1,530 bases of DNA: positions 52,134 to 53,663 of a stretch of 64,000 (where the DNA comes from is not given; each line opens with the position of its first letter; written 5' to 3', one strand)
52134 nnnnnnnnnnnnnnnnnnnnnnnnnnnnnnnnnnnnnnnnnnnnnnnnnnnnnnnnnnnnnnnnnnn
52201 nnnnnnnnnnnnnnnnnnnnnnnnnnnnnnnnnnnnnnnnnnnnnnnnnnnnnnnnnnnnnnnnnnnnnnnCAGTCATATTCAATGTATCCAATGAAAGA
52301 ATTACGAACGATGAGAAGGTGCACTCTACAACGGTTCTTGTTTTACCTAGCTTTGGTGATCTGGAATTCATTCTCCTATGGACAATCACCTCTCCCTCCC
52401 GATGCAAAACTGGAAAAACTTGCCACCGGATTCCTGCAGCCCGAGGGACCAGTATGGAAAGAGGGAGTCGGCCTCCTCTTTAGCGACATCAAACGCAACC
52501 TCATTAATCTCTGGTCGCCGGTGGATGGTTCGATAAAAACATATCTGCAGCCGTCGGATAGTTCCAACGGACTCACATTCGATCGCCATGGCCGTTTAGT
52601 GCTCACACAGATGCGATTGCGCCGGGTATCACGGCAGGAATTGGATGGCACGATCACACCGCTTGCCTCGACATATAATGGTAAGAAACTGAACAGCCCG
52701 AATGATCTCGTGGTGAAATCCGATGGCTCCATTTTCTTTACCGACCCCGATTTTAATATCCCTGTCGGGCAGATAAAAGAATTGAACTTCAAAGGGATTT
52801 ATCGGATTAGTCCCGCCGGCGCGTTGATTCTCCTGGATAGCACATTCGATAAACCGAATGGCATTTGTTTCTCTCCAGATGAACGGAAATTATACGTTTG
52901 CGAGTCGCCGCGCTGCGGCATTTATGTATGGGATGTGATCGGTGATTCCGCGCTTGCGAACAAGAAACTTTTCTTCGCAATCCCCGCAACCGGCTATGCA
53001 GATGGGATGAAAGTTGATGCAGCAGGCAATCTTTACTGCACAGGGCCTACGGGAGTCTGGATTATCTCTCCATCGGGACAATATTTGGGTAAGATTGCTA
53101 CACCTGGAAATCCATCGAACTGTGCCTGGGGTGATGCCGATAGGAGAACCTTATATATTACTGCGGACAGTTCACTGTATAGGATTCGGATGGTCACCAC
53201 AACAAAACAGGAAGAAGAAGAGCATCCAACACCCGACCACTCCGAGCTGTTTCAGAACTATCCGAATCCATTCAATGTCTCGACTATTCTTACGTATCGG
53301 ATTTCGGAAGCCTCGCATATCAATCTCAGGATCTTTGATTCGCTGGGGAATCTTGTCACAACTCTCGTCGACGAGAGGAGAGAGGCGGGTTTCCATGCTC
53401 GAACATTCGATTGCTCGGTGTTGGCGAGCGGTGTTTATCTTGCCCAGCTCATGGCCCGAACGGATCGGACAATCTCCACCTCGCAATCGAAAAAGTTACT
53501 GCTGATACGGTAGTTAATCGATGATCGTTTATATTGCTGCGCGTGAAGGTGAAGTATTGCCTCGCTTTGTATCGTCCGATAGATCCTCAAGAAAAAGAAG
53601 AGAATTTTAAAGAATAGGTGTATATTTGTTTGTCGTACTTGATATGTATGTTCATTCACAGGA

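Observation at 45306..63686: Mannan/glucomannan utilisation locus built on T9SS-secreted enzymes plus an SSS-GH130 import/phosphorolysis operon instead of SusC/SusD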

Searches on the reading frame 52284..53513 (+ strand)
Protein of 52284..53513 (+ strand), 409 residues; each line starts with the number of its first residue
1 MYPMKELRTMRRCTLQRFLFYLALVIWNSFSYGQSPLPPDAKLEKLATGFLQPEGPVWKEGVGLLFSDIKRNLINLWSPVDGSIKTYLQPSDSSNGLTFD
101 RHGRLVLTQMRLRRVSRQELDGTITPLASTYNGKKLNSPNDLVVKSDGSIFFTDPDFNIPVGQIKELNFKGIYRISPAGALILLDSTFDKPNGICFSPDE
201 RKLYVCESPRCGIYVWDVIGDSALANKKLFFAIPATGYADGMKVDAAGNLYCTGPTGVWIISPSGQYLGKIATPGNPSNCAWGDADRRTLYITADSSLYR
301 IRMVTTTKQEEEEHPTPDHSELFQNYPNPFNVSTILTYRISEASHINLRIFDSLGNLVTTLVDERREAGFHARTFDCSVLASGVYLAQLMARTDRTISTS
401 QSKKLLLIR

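Call 3: search_protein_families(library=pfam, proteins=[window:52284-53513:+], max_evalue=0.01)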
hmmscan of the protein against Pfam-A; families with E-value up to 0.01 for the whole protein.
window:52284-53513:+ (409 aa): 4 families
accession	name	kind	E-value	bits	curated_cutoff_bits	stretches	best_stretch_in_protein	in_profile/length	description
PF08450.18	SGL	-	2.8e-47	161.8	26.3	1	53-294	2-244/246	SMP-30/Gluconolactonase/LRE-like region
PF18962.6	Por_Secre_tail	-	2e-07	31.6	27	1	326-397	2-70/75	Secretion system C-terminal sorting domain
PF24684.1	Vgb_lyase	-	0.0011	18.2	50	1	66-166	70-167/290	Virginiamycin B lyase family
PF01731.26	Arylesterase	-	0.0012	19.4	21.3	1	186-218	51-83/86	Arylesterase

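Call 8: search_protein_families(library=ncbifam, proteins=[window:52284-53513:+], max_evalue=0.001)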
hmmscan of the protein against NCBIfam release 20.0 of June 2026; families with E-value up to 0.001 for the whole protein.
window:52284-53513:+ (409 aa): 4 families
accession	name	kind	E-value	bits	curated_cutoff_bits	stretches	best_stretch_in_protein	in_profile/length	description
NF052323.1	T9SSA_dep_M6i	equivalog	1.1e-09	36.9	600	1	307-394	943-1029/1043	T9SS-dependent M6-like inactivated metalloprotease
TIGR04183.1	Por_Secre_tail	domain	7.1e-07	29.1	23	1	326-392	2-61/72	T9SS type A sorting domain-containing protein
NF038113.1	T9SSA_dep_M36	equivalog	0.00028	19.1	885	1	321-392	791-858/869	T9SS-dependent M36 family metallopeptidase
NF033707.1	T9SS_sortase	equivalog_domain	0.00093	16.9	420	0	323-407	999-1094/1095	type IX secretion system sortase PorU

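Call 43: search_solved_structures(query=window:52284-53513:+, max_evalue=0.001)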
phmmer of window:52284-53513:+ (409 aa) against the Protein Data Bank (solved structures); distinct sequences matched with E-value up to 0.001: 39.
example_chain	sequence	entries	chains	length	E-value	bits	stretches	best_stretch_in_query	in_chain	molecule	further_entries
3dr2_A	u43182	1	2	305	8.5e-42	146.8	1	40-300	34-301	Exported gluconolactonase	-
3e5z_A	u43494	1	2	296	1.4e-39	139.5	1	38-303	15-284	putative Gluconolactonase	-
7plb_A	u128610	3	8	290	2e-14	56.7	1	53-294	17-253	Smp-30/Cgr1 family protein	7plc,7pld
2iax_A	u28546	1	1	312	2.6e-13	53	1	103-294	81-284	Diisopropylfluorophosphatase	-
2iav_A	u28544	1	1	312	2.8e-13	52.9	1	103-294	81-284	Diisopropylfluorophosphatase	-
2iat_A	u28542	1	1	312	3.1e-13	52.7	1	103-294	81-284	Diisopropylfluorophosphatase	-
2iao_A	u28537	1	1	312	3.3e-13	52.6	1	103-294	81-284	DIISOPROPYLFLUOROPHOSPHATASE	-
2iar_A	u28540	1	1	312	3.4e-13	52.6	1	103-294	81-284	Diisopropylfluorophosphatase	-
2iau_A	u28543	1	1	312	3.5e-13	52.5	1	103-294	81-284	Diisopropylfluorophosphatase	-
2ias_A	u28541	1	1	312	3.6e-13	52.5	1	103-294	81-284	Diisopropylfluorophosphatase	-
1e1a_A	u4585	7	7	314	3.7e-13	52.5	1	103-294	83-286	DIISOPROPYLFLUOROPHOSPHATASE | Phosphotriesterase | Diisopropyl-fluorophosphatase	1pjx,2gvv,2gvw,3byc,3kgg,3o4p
2iap_A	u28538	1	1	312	3.9e-13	52.4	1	103-294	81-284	Diisopropylfluorophosphatase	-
2iaq_A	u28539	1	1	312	8.7e-13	51.2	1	103-294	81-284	Diisopropylfluorophosphatase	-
3hli_A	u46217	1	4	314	1.1e-12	50.8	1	103-294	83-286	Diisopropyl-fluorophosphatase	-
3hlh_A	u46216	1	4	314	1.1e-12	50.8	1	103-294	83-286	Diisopropyl-fluorophosphatase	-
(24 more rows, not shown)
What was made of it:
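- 52311..53513 (+): SMP-30/gluconolactonase-like six-bladed propeller with a T9SS type A CTD. The solved relative is the exported gluconolactonase 3DR2 (call 43).
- Checked: 52311-53513(+): SGL propeller plus T9SS CTD (calls 3, 8, 43).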

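Call 65: find_homologous_proteins(query=window:52284-53513:+, max_evalue=1e-10)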
Query window:52284-53513:+ (409 aa): 7975 proteins with E <= 1e-10 among 8000 candidates; the best 120 are listed.
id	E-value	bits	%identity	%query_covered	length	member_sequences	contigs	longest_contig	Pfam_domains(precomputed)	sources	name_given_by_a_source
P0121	6.4e-273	923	100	98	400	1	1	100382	PF18962.8,PF08450.19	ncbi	ncbi:MAG: SMP-30/gluconolactonase/LRE family protein [bacterium]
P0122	1.2e-193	662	73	94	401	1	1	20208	PF01731.27,PF18962.8,PF08450.19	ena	-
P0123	2.2e-193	661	71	97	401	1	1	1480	PF18962.8,PF13860.13,PF08450.19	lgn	-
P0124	5.6e-193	660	74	94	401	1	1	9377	PF01731.27,PF18962.8,PF13860.13,PF08450.19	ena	-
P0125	5.8e-193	660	71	97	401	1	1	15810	PF18962.8,PF08450.19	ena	-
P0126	1.1e-192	659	71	97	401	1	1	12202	PF18962.8,PF08450.19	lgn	-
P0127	2.6e-192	657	72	97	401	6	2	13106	PF01731.27,PF18962.8,PF13860.13,PF08450.19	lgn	-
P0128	3.2e-192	657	69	99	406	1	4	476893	PF18962.8,PF08450.19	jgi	jgi:gluconolactonase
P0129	5.6e-192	656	71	97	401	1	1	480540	PF18962.8,PF08450.19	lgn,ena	-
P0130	7.4e-192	656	74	94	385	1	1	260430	PF01731.27,PF18962.8,PF13860.13,PF08450.19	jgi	jgi:gluconolactonase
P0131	1.1e-191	655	70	98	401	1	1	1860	PF01731.27,PF18962.8,PF08450.19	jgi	jgi:gluconolactonase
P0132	1.4e-191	655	73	94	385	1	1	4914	PF01731.27,PF18962.8,PF13860.13,PF08450.19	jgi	jgi:gluconolactonase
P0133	6.3e-191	653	70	100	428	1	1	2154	PF01731.27,PF18962.8,PF13860.13,PF08450.19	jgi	jgi:gluconolactonase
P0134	7.5e-191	653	69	99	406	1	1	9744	PF18962.8,PF13860.13,PF08450.19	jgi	-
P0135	1.3e-190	652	70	97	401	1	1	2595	PF18962.8,PF13860.13,PF08450.19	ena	-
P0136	1.5e-190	652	72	94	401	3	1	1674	PF01731.27,PF18962.8,PF08450.19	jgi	-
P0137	2.5e-189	648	70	97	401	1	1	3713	PF18962.8,PF13860.13,PF08450.19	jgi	jgi:gluconolactonase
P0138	1.3e-188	645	71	97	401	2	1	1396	PF18962.8,PF08450.19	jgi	-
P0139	2.3e-188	644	72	94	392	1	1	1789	PF18962.8,PF08450.19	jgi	-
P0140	5.6e-188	643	70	97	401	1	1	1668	PF18962.8,PF13860.13,PF08450.19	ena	-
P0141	1.5e-187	642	73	93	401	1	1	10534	PF18962.8,PF08450.19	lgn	-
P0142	2.3e-187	641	70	98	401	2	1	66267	PF18962.8,PF08450.19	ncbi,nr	ncbi:MAG: SMP-30/gluconolactonase/LRE family protein [Ignavibacteriales bacterium]|nr:SMP-30/glucono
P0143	3.3e-187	641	70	98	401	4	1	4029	PF01731.27,PF18962.8,PF08450.19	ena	-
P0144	1.5e-186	638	70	95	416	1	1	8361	PF18962.8,PF13860.13,PF08450.19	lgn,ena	-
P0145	2.7e-186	638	68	99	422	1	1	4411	PF18962.8,PF08450.19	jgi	jgi:gluconolactonase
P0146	4.8e-185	633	72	92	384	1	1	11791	PF01731.27,PF18962.8,PF08450.19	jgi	jgi:gluconolactonase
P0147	7.3e-185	633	72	92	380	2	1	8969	PF01731.27,PF18962.8,PF08450.19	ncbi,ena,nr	ncbi:MAG TPA: SMP-30/gluconolactonase/LRE family protein [Bacteroidota bacterium]|nr:SMP-30/gluconol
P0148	9.2e-185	633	68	97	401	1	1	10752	PF18962.8,PF08450.19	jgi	jgi:gluconolactonase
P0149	1.2e-184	632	71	94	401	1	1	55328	PF18962.8,PF13860.13,PF08450.19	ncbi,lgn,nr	ncbi:MAG: SMP-30/gluconolactonase/LRE family protein [Ignavibacteria bacterium]|nr:SMP-30/gluconolac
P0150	1.7e-184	632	69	98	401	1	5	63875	PF18962.8,PF08450.19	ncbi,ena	-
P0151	9.1e-184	629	70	94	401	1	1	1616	PF18962.8,PF08450.19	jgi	jgi:gluconolactonase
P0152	1.0e-179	616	67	96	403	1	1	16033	PF18962.8,PF08450.19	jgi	jgi:gluconolactonase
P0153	3.8e-169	581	65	95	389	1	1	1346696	PF01731.27,PF18962.8,PF08450.19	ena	-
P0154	6.5e-167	574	65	95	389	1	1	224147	PF18962.8,PF08450.19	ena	-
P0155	1.4e-165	569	65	95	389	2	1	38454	PF01731.27,PF18962.8,PF08450.19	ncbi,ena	-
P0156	7.2e-164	564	64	95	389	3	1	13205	PF01731.27,PF18962.8,PF08450.19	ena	-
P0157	1.0e-162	560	63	97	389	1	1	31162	PF18962.8,PF08450.19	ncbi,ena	-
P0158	2.3e-162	559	64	95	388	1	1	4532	PF01731.27,PF18962.8,PF08450.19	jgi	jgi:gluconolactonase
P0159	1.4e-161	556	62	99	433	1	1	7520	PF18962.8,PF08450.19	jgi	jgi:gluconolactonase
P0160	2.3e-161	555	64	95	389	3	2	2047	PF18962.8,PF08450.19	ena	-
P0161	1.5e-160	553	65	92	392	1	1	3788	PF01731.27,PF18962.8,PF08450.19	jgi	jgi:gluconolactonase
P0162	1.5e-160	553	63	95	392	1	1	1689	PF18962.8,PF08450.19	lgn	-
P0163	9.4e-160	550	64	96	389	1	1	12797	PF01731.27,PF18962.8,PF08450.19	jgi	jgi:gluconolactonase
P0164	1.2e-159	550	62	97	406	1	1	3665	PF18962.8,PF08450.19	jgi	jgi:gluconolactonase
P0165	2.3e-159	549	63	96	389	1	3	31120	PF01731.27,PF18962.8,PF08450.19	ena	-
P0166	2.4e-159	549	63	96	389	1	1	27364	PF01731.27,PF18962.8,PF08450.19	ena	-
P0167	3.9e-159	548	62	95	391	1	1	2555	PF18962.8,PF08450.19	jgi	jgi:gluconolactonase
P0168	6.6e-159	547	62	98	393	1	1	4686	PF18962.8,PF08450.19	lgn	-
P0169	1.1e-158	547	62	97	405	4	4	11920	PF18962.8,PF24684.2,PF08450.19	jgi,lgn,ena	-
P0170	1.1e-158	547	63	96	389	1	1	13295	PF01731.27,PF18962.8,PF08450.19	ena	-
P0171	1.3e-158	546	63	96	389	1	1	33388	PF01731.27,PF18962.8,PF08450.19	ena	-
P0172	2.2e-158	546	62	97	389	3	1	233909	PF01731.27,PF18962.8,PF08450.19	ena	-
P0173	4.4e-158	545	61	95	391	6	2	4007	PF18962.8,PF08450.19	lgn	-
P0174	6.8e-158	544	61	98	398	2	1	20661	PF18962.8,PF08450.19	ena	-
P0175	7.1e-158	544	62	95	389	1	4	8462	PF01731.27,PF18962.8,PF08450.19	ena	-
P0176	4.8e-157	541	61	100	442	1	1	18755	PF18962.8,PF08450.19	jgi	jgi:gluconolactonase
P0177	1.2e-155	537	63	95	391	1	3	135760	PF01731.27,PF18962.8,PF08450.19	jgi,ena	jgi:gluconolactonase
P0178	6.4e-155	534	60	93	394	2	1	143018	PF18962.8,PF08450.19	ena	-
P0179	3.3e-154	532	63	95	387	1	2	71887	PF18962.8,PF08450.19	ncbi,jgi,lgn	-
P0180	4.7e-154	531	60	99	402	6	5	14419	PF18962.8,PF08450.19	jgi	jgi:gluconolactonase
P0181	4.9e-154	531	60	99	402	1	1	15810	PF18962.8,PF08450.19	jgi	jgi:gluconolactonase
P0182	5.1e-154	531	62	93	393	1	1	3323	PF01731.27,PF18962.8,PF08450.19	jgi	jgi:gluconolactonase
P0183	1.3e-153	530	60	97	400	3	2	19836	PF18962.8,PF08450.19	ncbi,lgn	-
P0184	3.4e-153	529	61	95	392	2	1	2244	PF01731.27,PF18962.8,PF08450.19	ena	-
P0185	3.7e-153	528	60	95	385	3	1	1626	PF18962.8,PF08450.19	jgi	jgi:gluconolactonase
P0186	7.2e-153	527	62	95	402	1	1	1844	PF18962.8,PF08450.19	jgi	jgi:gluconolactonase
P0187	7.1e-152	524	59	99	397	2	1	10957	PF18962.8,PF08450.19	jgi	-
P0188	9.6e-152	524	60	99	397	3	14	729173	PF01731.27,PF18962.8,PF24684.2,PF08450.19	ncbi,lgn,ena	-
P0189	1.1e-151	524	59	96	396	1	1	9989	PF01731.27,PF18962.8,PF08450.19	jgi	jgi:gluconolactonase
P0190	3.5e-151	522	58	95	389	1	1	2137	PF18962.8,PF08450.19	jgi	jgi:gluconolactonase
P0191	4.6e-151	522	61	92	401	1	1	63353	PF18962.8,PF08450.19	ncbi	-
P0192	6.1e-151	521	60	95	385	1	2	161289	PF18962.8,PF08450.19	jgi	jgi:sugar lactone lactonase YvrE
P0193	7.5e-151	521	60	95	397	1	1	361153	PF18962.8,PF08450.19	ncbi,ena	-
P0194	8.8e-151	521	58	95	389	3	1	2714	PF18962.8,PF08450.19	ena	-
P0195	1.1e-150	520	58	97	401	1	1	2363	PF01731.27,PF18962.8,PF08450.19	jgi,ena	-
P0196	1.2e-150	520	60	94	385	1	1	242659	PF18962.8,PF08450.19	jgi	jgi:gluconolactonase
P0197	1.6e-150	520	57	99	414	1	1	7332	PF18962.8,PF08450.19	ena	-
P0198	2.7e-150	519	62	92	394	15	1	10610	PF01731.27,PF18962.8,PF08450.19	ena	-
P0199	4.8e-150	518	61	96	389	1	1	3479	PF18962.8,PF08450.19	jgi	jgi:gluconolactonase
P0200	4.9e-150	518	58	95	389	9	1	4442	PF18962.8,PF08450.19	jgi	jgi:gluconolactonase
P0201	7.0e-150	518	59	94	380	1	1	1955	PF18962.8,PF08450.19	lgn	-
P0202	1.0e-149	517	61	92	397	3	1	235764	PF01731.27,PF18962.8,PF08450.19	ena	-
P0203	1.6e-149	516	59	96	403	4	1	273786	PF18962.8,PF13860.13,PF08450.19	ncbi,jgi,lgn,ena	ncbi:MAG: SMP-30/gluconolactonase/LRE family protein [Bacteroidota bacterium]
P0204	1.7e-149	516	59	95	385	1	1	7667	PF18962.8,PF08450.19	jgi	jgi:gluconolactonase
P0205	2.3e-149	516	62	92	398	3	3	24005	PF18962.8,PF08450.19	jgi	jgi:gluconolactonase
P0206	2.4e-149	516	58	96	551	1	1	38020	PF18962.8,PF08450.19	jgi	jgi:gluconolactonase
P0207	2.8e-149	516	59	96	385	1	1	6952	PF18962.8,PF08450.19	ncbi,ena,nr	ncbi:MAG TPA: SMP-30/gluconolactonase/LRE family protein [Bacteroidota bacterium]|nr:SMP-30/gluconol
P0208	3.7e-149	515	57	98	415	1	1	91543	PF18962.8,PF08450.19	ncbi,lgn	ncbi:MAG: SMP-30/gluconolactonase/LRE family protein [Bacteroidota bacterium]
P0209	6.7e-149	514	60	93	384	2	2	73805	PF18962.8,PF08450.19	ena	-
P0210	8.3e-149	514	58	97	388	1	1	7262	PF01731.27,PF18962.8,PF08450.19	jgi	jgi:gluconolactonase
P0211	8.9e-149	514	58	97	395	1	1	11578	PF18962.8,PF08450.19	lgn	-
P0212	1.1e-148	514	60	96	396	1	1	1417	PF18962.8,PF13860.13,PF08450.19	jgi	jgi:gluconolactonase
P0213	1.2e-148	514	63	92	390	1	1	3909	PF18962.8,PF08450.19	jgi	jgi:gluconolactonase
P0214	1.4e-148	513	59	95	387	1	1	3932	PF18962.8,PF13860.13,PF08450.19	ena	-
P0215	1.9e-148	513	59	100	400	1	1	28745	PF18962.8,PF08450.19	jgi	jgi:gluconolactonase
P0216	2.0e-148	513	57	99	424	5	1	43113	PF01731.27,PF18962.8,PF08450.19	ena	-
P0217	2.0e-148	513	62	92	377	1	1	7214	PF18962.8,PF08450.19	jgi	jgi:sugar lactone lactonase YvrE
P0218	2.3e-148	513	57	97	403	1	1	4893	PF08450.19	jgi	jgi:gluconolactonase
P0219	3.6e-148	512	57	97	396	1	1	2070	PF18962.8,PF08450.19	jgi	jgi:gluconolactonase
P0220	5.1e-148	512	59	96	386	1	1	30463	PF18962.8,PF08450.19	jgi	jgi:gluconolactonase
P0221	7.0e-148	511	59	96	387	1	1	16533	PF01731.27,PF18962.8,PF08450.19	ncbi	ncbi:MAG: SMP-30/gluconolactonase/LRE family protein [Ignavibacteriaceae bacterium]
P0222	7.8e-148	511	59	89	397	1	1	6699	PF01731.27,PF08450.19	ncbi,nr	ncbi:MAG: SMP-30/gluconolactonase/LRE family protein [Bacteroidetes bacterium]|nr:SMP-30/gluconolact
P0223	7.8e-148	511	59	98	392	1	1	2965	PF18962.8,PF08450.19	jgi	jgi:gluconolactonase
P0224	9.1e-148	511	59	96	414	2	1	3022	PF08450.19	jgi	jgi:gluconolactonase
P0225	9.9e-148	511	57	96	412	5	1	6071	PF18962.8,PF08450.19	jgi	jgi:gluconolactonase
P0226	1.2e-147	510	60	96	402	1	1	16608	PF18962.8,PF13860.13,PF08450.19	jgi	jgi:gluconolactonase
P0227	1.2e-147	510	61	91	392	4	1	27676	PF18962.8,PF08450.19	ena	-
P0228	1.3e-147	510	58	97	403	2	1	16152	PF18962.8,PF08450.19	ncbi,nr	ncbi:MAG: SMP-30/gluconolactonase/LRE family protein [Bacteroidetes bacterium]|nr:SMP-30/gluconolact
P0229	1.6e-147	510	61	93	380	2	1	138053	PF01731.27,PF18962.8,PF13860.13,PF08450.19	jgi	jgi:gluconolactonase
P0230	1.7e-147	510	59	95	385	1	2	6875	PF18962.8,PF08450.19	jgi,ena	-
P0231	1.8e-147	510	58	97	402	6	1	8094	PF18962.8,PF08450.19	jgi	-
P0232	2.8e-147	509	60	95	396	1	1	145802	PF18962.8,PF08450.19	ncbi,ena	-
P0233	2.8e-147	509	59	92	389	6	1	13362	PF18962.8,PF08450.19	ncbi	ncbi:MAG: SMP-30/gluconolactonase/LRE family protein [Ignavibacteriaceae bacterium]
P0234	5.0e-147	508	57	97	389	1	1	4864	PF18962.8,PF08450.19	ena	-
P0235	5.3e-147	508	62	92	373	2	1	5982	PF01731.27,PF18962.8,PF08450.19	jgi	-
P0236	7.4e-147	508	60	92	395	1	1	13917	PF18962.8,PF08450.19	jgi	jgi:gluconolactonase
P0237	3.4e-146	506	56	96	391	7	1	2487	PF18962.8,PF08450.19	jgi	-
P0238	4.0e-146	505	58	96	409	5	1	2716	PF01731.27,PF18962.8,PF08450.19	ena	-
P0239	4.7e-146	505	58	98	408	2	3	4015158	PF01731.27,PF18962.8,PF08450.19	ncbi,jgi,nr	ncbi:MAG: SMP-30/gluconolactonase/LRE family protein [Melioribacteraceae bacterium]|jgi:gluconolacto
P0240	5.1e-146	505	61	92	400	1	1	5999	PF13860.13,PF08450.19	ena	-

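Call 66: find_encoding_contigs(protein=P0121, flank=10000, max_places=2)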
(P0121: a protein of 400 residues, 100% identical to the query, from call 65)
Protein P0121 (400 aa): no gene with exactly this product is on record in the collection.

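Call 74: find_encoding_contigs(protein=P0122, flank=8000, max_places=1)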
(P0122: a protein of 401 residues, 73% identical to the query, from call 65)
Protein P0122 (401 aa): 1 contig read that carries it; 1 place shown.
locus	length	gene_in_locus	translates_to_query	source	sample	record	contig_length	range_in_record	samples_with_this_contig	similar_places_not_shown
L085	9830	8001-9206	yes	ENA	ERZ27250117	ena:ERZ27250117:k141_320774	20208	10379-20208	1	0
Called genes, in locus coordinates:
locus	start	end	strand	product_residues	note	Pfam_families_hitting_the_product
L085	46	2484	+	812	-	PF14498:Glyco_hyd_65N_2, PF22124:Glyco_hydro_95_cat, PF21307:Glyco_hydro_95_C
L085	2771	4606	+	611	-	PF13229:Beta_helix, PF18962:Por_Secre_tail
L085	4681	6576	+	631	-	PF13683:rve_3, PF00756:Esterase, PF07691:PA14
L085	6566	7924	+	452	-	PF04616:Glyco_hydro_43, PF03422:CBM_6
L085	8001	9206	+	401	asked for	PF08450:SGL, PF01731:Arylesterase (faint), PF18962:Por_Secre_tail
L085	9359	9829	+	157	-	?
